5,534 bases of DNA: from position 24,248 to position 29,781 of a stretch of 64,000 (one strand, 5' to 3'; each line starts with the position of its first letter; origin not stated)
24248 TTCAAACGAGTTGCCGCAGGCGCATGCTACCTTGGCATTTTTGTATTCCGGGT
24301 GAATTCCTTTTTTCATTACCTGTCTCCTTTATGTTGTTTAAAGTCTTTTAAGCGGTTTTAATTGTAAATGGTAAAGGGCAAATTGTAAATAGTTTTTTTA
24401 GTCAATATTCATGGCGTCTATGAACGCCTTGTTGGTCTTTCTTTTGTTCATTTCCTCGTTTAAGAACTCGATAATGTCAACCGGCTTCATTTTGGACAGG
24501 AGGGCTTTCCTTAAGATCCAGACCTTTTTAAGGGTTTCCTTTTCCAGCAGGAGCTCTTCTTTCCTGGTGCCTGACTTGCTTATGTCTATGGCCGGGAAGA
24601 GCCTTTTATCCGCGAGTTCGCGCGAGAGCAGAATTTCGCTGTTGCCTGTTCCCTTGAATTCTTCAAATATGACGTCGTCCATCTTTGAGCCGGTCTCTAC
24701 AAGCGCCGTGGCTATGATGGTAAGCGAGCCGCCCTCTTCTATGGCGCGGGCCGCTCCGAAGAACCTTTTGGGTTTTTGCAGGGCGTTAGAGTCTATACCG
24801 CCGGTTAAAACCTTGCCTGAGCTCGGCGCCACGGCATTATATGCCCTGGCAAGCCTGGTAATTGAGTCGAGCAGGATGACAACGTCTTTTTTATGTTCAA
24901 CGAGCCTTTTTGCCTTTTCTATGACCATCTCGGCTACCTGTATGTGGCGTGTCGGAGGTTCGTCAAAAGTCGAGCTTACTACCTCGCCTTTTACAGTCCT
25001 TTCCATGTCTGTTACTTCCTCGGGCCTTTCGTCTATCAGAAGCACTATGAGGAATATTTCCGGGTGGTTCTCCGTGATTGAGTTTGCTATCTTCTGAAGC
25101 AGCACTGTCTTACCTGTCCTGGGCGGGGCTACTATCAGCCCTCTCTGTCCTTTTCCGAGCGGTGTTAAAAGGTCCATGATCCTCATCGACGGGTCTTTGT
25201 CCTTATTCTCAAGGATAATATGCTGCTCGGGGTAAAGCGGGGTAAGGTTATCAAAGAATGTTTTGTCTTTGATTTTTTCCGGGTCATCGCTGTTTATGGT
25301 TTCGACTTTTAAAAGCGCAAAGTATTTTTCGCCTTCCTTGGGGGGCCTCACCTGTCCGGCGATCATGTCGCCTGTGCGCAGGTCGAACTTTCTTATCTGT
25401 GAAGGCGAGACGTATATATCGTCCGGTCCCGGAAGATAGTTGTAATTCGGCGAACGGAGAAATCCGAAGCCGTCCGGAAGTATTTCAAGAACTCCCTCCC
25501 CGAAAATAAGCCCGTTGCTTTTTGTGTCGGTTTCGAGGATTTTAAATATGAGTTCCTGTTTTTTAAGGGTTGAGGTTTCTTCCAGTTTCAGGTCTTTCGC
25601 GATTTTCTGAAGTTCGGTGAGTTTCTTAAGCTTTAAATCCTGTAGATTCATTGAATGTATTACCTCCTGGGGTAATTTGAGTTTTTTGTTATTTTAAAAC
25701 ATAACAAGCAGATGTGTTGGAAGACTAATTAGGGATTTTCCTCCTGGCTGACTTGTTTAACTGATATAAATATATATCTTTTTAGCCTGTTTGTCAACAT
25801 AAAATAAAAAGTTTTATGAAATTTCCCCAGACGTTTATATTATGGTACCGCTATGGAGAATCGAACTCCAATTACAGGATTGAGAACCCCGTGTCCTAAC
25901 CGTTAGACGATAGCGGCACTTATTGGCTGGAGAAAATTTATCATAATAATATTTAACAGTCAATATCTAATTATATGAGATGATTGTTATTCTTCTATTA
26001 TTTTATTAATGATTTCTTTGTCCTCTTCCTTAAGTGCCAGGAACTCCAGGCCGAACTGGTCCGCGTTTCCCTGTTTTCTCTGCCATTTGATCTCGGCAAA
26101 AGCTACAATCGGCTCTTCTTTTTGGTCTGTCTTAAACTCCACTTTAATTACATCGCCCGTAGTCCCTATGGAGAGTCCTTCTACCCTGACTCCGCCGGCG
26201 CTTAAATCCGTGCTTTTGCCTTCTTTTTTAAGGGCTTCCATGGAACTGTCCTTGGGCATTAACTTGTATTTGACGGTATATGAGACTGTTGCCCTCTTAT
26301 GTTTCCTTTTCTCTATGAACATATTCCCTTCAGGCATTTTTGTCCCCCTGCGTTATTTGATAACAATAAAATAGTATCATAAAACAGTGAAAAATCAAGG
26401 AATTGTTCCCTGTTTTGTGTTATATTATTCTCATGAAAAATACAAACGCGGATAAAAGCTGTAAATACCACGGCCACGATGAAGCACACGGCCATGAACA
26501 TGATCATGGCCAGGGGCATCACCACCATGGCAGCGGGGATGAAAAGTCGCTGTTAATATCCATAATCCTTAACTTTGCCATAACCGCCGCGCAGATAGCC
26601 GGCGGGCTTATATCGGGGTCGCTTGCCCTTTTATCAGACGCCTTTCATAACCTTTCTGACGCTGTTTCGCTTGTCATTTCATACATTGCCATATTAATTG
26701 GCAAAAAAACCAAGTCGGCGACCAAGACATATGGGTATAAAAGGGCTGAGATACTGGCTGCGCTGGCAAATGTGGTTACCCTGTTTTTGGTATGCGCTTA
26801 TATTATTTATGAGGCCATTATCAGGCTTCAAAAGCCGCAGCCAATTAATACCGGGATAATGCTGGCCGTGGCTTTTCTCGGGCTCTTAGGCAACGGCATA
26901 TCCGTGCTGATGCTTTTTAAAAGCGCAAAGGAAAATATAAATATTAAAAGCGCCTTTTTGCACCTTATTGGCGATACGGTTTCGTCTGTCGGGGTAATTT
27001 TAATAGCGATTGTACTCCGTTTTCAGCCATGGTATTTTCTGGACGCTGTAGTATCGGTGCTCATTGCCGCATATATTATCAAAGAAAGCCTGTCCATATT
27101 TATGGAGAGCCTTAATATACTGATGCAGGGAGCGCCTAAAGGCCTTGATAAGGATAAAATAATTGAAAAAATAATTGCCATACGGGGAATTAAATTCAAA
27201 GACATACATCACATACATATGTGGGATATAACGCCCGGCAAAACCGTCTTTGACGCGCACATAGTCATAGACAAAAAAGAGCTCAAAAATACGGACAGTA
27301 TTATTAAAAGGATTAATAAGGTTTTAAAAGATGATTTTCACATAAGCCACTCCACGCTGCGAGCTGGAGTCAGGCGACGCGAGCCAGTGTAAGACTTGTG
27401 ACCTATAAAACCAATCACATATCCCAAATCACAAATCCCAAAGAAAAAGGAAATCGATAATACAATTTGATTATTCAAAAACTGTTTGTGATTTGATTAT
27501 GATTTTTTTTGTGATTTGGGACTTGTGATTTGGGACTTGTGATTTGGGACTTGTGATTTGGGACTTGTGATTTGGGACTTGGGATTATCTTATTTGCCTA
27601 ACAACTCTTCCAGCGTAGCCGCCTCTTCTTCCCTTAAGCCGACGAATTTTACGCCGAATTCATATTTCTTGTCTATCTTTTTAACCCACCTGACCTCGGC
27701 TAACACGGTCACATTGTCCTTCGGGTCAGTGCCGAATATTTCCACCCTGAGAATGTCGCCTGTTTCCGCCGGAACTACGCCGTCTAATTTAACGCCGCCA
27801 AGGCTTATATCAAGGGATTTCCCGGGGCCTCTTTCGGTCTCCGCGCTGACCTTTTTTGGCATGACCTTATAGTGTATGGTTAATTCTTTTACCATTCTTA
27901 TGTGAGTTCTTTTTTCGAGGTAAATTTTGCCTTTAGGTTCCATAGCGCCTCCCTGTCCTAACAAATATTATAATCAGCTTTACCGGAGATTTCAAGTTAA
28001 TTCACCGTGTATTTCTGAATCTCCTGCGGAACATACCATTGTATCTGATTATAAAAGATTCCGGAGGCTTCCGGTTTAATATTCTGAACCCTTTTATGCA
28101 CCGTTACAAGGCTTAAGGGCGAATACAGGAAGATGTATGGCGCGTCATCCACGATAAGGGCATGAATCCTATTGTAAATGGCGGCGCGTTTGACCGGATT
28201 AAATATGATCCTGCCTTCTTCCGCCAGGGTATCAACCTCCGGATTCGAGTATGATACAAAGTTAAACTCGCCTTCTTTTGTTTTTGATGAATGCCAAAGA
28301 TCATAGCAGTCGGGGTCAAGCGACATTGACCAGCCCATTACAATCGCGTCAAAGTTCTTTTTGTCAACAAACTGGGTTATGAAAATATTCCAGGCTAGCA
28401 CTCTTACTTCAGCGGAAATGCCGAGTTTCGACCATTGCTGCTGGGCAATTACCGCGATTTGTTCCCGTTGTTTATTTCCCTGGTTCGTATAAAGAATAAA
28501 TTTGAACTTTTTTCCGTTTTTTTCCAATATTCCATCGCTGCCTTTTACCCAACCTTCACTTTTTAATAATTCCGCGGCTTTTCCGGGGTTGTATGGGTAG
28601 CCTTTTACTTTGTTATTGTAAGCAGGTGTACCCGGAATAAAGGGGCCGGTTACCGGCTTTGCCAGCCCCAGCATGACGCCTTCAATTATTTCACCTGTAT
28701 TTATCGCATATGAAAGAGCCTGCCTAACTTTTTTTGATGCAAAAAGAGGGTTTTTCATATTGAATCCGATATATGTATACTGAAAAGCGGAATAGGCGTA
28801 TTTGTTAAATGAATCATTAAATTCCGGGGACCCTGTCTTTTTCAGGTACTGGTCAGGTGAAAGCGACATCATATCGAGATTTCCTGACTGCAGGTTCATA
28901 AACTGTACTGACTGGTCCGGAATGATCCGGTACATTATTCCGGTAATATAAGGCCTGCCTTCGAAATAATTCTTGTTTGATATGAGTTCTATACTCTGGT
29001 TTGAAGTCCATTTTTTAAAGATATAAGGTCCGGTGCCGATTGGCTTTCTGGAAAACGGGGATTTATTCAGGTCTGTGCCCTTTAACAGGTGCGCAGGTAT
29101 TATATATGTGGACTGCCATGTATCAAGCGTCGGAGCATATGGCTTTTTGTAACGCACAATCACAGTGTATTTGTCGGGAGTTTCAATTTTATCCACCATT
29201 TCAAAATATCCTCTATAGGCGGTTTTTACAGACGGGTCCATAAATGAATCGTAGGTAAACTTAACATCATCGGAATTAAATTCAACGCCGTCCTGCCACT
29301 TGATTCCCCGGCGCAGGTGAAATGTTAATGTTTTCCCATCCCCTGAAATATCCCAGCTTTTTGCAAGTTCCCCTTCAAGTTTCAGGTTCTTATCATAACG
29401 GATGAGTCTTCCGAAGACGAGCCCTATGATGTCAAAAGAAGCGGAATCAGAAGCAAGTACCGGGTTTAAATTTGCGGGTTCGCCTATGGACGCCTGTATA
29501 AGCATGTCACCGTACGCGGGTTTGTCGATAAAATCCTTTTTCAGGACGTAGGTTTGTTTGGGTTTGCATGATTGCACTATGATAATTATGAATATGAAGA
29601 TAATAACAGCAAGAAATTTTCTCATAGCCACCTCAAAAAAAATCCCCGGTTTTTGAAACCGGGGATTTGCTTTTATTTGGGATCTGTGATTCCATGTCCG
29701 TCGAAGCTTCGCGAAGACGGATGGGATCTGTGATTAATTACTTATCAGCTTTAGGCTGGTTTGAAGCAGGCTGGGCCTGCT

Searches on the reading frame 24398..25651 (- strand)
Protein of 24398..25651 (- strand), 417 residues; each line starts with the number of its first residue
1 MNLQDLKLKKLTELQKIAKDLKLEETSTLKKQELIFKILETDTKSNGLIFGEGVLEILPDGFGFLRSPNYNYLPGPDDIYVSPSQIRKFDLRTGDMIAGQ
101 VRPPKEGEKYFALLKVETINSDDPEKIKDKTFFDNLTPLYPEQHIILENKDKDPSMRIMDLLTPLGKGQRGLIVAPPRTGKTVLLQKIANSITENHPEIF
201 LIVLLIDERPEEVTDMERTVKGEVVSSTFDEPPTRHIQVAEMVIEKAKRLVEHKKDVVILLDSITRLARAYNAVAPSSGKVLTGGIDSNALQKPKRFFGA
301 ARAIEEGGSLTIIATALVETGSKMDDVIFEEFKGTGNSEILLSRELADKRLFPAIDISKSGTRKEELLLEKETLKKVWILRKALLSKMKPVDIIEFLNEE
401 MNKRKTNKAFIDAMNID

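Call 45: search_protein_families(library=pfam, proteins=[window:24398-25651:-], max_evalue=0.00001)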
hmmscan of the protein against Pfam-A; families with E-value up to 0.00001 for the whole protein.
window:24398-25651:- (417 aa): 3 families
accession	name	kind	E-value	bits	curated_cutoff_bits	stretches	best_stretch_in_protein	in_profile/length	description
PF07497.18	Rho_RNA_bind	-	8.5e-36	122.1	27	1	52-125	2-73/73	Rho termination factor, RNA-binding domain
PF00006.31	ATP-synt_ab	-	1.2e-30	107.2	29.5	1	156-360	2-211/213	ATP synthase alpha/beta family, nucleotide-binding domain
PF07498.18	Rho_N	-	9.2e-14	51.6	24.9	1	5-47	1-43/43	Rho termination factor, N-terminal domain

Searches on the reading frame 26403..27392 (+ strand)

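Call 45: search_protein_families(library=pfam, proteins=[window:26403-27392:+], max_evalue=0.00001)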
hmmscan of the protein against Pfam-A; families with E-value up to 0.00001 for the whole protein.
window:26403-27392:+ (329 aa): 2 families
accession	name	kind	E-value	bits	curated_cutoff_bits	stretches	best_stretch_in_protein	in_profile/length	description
PF01545.26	Cation_efflux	-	4e-45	154.5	26.6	1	50-241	1-198/198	Cation efflux family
PF16916.11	ZT_dimer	-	7.3e-09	36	26.7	1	245-318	1-72/78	Dimerisation domain of Zinc Transporter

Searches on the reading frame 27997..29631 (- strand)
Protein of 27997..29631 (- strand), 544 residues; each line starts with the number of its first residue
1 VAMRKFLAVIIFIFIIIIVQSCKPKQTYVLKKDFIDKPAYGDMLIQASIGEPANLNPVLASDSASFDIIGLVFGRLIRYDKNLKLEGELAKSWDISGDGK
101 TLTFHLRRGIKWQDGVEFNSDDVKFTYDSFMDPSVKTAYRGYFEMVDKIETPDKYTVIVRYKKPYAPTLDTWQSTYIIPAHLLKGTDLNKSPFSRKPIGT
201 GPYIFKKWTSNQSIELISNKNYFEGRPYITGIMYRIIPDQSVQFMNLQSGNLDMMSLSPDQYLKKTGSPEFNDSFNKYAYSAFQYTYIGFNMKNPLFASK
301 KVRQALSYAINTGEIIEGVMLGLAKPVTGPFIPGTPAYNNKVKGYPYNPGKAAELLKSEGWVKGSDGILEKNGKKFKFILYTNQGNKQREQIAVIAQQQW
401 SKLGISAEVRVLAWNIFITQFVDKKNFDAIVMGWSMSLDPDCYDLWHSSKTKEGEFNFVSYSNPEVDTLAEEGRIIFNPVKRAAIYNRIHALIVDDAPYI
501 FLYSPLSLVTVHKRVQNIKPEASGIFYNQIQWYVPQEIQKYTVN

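Call 45: search_protein_families(library=pfam, proteins=[window:27997-29631:-], max_evalue=0.00001)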
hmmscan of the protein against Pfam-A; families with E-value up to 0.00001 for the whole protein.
window:27997-29631:- (544 aa): 1 family
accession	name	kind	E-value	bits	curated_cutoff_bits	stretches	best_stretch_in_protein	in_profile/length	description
PF00496.27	SBP_bac_5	-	6.4e-96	322.1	32.4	1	84-452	1-364/368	Bacterial extracellular solute-binding proteins, family 5 Middle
